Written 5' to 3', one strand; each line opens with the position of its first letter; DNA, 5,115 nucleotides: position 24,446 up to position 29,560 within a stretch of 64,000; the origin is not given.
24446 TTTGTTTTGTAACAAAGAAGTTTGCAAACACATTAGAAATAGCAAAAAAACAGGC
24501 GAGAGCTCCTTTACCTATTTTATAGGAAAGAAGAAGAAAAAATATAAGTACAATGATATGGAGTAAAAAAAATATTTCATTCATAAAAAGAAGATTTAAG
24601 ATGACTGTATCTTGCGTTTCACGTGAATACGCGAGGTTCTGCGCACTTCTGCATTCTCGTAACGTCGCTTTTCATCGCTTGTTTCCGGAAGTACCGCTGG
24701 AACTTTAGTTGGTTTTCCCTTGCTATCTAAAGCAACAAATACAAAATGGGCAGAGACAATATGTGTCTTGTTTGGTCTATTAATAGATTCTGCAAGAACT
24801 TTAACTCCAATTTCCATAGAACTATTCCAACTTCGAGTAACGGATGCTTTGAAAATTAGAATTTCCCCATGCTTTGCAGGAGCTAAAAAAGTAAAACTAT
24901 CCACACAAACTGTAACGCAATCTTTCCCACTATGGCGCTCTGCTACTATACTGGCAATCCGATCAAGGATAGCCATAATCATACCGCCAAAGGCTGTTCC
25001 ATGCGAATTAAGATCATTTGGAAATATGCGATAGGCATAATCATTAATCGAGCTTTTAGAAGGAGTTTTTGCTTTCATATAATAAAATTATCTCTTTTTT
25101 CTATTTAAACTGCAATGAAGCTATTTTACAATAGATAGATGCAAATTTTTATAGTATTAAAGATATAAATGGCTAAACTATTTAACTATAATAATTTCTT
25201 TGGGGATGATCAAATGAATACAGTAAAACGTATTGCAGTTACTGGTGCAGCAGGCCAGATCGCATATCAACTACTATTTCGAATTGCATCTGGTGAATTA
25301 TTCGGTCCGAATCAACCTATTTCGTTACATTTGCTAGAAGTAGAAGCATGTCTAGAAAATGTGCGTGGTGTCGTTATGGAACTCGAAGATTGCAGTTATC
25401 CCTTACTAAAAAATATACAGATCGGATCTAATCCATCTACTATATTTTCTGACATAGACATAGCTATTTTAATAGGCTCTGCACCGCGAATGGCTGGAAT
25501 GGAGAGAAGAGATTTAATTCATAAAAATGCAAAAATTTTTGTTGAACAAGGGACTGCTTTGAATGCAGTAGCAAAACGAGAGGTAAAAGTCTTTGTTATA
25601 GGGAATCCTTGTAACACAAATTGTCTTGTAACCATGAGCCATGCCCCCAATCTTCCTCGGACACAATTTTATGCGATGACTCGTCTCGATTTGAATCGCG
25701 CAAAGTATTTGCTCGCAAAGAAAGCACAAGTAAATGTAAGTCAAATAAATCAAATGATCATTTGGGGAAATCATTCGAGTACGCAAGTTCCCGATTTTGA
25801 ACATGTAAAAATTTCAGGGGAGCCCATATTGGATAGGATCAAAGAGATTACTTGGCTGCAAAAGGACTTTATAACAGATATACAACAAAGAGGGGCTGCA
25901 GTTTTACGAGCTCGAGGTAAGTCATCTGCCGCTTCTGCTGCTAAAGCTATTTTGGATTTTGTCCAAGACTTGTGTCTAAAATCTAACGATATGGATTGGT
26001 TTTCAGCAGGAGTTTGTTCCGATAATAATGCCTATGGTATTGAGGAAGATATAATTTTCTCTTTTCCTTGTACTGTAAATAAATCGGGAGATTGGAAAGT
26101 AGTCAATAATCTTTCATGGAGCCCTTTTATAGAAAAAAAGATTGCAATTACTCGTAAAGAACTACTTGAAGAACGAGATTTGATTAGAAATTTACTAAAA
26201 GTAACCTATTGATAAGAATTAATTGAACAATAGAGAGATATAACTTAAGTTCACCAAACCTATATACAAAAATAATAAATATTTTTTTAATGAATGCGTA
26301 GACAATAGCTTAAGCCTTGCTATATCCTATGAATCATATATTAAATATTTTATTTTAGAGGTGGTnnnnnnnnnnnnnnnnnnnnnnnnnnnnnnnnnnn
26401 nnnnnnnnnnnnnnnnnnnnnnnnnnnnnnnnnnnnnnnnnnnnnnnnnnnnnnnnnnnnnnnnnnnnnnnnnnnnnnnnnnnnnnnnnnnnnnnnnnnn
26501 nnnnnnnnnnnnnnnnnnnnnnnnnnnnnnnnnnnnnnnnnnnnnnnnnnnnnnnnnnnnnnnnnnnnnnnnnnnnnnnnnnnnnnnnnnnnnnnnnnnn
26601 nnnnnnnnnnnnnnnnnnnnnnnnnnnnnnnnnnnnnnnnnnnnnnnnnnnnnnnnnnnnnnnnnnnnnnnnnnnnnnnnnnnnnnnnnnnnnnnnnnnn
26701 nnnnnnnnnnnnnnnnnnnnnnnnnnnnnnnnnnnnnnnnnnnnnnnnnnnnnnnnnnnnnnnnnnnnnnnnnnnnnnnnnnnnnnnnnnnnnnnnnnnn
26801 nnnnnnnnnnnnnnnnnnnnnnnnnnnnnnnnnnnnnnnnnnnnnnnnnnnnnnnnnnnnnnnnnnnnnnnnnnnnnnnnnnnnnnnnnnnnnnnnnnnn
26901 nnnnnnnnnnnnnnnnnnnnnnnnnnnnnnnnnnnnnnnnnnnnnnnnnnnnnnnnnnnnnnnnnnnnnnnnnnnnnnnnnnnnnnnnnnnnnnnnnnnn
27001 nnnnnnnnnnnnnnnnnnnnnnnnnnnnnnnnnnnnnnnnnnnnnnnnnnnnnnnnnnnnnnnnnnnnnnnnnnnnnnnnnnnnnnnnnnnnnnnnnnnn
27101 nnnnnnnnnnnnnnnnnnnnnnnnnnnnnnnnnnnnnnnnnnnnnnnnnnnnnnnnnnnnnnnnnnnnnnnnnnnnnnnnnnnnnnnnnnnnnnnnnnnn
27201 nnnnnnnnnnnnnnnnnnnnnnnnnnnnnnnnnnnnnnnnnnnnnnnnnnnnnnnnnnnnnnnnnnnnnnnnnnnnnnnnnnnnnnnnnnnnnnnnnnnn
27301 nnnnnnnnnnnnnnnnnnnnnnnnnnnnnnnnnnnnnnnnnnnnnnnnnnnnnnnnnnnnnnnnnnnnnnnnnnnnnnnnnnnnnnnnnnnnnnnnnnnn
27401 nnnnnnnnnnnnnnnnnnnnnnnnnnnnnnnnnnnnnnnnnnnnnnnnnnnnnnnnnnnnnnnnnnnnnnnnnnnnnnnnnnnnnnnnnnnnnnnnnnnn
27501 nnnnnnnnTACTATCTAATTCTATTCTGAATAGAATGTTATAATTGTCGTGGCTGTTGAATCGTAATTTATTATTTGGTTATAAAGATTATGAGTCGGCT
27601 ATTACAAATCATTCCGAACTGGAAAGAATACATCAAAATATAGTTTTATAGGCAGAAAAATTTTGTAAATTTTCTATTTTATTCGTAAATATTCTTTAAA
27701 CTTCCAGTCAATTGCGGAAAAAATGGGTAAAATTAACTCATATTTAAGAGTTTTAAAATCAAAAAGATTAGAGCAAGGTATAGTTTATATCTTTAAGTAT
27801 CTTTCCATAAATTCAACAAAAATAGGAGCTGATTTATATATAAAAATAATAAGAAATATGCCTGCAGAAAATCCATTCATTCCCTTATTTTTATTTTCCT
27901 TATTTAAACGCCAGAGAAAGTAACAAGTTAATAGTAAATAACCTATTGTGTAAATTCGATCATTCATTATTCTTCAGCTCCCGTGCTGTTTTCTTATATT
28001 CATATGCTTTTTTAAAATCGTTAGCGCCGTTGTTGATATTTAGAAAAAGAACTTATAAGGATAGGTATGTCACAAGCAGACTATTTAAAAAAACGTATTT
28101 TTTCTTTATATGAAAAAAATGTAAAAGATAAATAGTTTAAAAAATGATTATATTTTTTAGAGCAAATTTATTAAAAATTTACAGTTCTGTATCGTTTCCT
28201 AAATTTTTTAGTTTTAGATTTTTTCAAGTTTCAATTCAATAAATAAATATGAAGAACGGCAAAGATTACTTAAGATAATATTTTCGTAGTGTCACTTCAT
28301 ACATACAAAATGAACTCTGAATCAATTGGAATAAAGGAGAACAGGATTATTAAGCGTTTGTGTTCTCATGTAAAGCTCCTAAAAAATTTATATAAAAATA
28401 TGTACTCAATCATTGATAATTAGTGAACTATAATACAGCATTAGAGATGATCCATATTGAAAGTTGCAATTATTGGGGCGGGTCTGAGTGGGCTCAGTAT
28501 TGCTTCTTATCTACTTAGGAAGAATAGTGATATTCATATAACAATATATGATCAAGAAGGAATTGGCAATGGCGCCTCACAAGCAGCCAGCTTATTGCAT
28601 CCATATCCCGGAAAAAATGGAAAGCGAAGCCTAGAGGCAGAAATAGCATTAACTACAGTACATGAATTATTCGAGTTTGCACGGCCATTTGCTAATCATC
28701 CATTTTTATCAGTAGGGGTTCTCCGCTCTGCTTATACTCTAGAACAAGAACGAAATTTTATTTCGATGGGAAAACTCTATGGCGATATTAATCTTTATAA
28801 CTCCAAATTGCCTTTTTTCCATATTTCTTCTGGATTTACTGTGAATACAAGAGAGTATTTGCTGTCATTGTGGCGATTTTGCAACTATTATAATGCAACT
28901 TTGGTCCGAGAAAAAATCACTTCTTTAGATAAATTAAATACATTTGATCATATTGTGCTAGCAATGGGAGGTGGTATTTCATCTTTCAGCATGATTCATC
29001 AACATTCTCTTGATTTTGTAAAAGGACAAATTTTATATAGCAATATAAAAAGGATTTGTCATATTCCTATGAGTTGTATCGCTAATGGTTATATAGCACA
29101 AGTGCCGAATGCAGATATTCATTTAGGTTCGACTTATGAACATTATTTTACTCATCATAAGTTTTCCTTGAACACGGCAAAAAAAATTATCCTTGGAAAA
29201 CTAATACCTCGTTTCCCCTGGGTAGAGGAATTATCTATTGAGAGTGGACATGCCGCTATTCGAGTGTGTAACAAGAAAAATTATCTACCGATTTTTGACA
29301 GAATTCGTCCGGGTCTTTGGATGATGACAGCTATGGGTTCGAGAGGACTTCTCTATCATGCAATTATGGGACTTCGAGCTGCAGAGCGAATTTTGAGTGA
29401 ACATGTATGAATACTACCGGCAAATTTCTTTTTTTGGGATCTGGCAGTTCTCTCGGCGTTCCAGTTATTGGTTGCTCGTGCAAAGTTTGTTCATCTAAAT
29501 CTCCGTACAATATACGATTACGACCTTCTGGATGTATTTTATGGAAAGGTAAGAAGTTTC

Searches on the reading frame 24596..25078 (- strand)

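Call 3: search_protein_families(library=pfam, proteins=[window:24596-25078:-], max_evalue=1)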
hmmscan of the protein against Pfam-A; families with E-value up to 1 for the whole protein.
window:24596-25078:- (160 aa): 2 families
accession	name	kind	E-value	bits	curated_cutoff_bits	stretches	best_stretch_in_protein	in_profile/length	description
PF03061.28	4HBT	-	4.8e-17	62.5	20.6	1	26-98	1-74/79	Thioesterase superfamily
PF13622.12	4HBT_3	-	0.0087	16.7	24.3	1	20-83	2-58/83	Acyl-CoA thioesterase N-terminal domain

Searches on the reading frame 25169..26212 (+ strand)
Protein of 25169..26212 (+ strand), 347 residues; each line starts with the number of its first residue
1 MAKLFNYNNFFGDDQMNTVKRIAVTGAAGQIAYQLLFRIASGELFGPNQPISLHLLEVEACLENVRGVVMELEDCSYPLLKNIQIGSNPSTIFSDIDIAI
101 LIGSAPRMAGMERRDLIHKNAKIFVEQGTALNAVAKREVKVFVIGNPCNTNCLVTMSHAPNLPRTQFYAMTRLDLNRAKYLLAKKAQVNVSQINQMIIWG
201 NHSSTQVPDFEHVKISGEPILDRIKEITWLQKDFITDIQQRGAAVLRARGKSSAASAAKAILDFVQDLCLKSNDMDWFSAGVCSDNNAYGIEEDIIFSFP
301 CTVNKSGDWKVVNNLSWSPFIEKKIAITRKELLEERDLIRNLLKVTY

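Call 3: search_protein_families(library=pfam, proteins=[window:25169-26212:+], max_evalue=1)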
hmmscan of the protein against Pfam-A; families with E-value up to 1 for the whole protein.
window:25169-26212:+ (347 aa): 3 families
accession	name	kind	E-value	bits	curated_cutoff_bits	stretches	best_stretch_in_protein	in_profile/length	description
PF02866.23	Ldh_1_C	-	3.2e-40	138.4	22.6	1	171-337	1-168/174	lactate/malate dehydrogenase, alpha/beta C-terminal domain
PF00056.29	Ldh_1_N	-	8.4e-32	110.6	27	1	21-163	2-136/141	lactate/malate dehydrogenase, NAD binding domain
PF22762.1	NrS1-pol-like_tail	-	0.065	13.8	27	1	208-253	49-94/100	NrS-1 polymerase-like, tail domain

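Call 4: search_protein_families(library=ncbifam, proteins=[window:25169-26212:+], max_evalue=1)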
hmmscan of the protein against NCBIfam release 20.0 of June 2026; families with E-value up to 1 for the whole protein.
window:25169-26212:+ (347 aa): 11 families
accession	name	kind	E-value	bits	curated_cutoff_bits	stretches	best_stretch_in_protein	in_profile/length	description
NF003916.0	PRK05442.1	equivalog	1.5e-140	467.8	271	1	16-343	2-327/328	malate dehydrogenase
TIGR01759.1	MalateDH-SF1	subfamily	1.9e-137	457.7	345.65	1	19-337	3-325/327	malate dehydrogenase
TIGR01757.1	Malate-DH_plant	equivalog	6.6e-116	387.1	598.3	1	20-342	45-367/387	malate dehydrogenase, NADP-dependent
TIGR01758.1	MDH_euk_cyt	equivalog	1.2e-112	376.6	470.4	1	21-338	1-321/324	malate dehydrogenase, NAD-dependent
TIGR01756.1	LDH_protist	equivalog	1.7e-84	283.7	486.25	1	36-339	2-308/313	lactate dehydrogenase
NF004863.0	PRK06223.1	subfamily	6.1e-27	94.6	283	1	20-313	4-282/313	malate dehydrogenase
TIGR01771.1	L-LDH-NAD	equivalog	7.8e-20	71.4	303.55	1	61-313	30-279/299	L-lactate dehydrogenase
NF000824.0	PRK00066.1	subfamily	6.6e-17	61.8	339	1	49-313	28-289/316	L-lactate dehydrogenase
TIGR01772.1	MDH_euk_gproteo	equivalog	1e-14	54.5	273.05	1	22-307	2-275/313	malate dehydrogenase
TIGR01763.1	MalateDH_bact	equivalog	1.3e-12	47.6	351.85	1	22-311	4-278/305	malate dehydrogenase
NF041314.1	Malate_DH_Halo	equivalog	1.1e-09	38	550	1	82-268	60-237/304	malate dehydrogenase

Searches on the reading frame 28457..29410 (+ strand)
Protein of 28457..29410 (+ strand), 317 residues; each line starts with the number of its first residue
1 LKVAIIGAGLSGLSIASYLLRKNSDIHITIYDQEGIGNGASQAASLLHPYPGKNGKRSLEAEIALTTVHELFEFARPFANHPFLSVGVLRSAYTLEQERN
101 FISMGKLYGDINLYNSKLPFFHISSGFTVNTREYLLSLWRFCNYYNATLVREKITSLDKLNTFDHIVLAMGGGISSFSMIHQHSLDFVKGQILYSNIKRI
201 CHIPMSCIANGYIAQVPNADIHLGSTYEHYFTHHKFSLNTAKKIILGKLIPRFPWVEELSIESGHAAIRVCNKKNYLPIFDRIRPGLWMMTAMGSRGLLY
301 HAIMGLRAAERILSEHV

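Call 3: search_protein_families(library=pfam, proteins=[window:28457-29410:+], max_evalue=1)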
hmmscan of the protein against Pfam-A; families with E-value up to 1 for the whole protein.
window:28457-29410:+ (317 aa): 11 families
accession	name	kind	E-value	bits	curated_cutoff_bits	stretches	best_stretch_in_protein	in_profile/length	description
PF01266.30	DAO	-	1.8e-23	84.1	27.9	1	2-311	1-353/353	FAD dependent oxidoreductase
PF13454.12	NAD_binding_9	-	2e-05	25.1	21.8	1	4-39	1-38/155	FAD-NAD(P)-binding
PF13450.12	NAD_binding_8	-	4.3e-05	24.1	21.9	1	5-34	1-28/68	NAD(P)-binding Rossmann-like domain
PF21799.2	MurD-like_N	-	0.00061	20.4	27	1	2-36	2-34/88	Mur ligase MurD-like, N-terminal domain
PF07992.20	Pyr_redox_2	-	0.0038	17.1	26.1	1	1-46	1-45/291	Pyridine nucleotide-disulphide oxidoreductase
PF01946.23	Thi4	-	0.0071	16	26.2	1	2-39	19-56/235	Thi4 family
PF00070.33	Pyr_redox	-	0.034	15.1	22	1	2-29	1-28/82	Pyridine nucleotide-disulphide oxidoreductase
PF02737.24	3HCDH_N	-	0.035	14.5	22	1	2-47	1-46/180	3-hydroxyacyl-CoA dehydrogenase, NAD binding domain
PF05834.18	Lycopene_cycl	-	0.13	11.8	23.4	1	3-31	2-30/380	Lycopene cyclase protein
PF06100.17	MCRA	-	0.23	10.7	23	1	3-44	4-47/495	MCRA family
PF03807.23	F420_oxidored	-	0.24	12.5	21.6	1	2-31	1-29/94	NADP oxidoreductase coenzyme F420-dependent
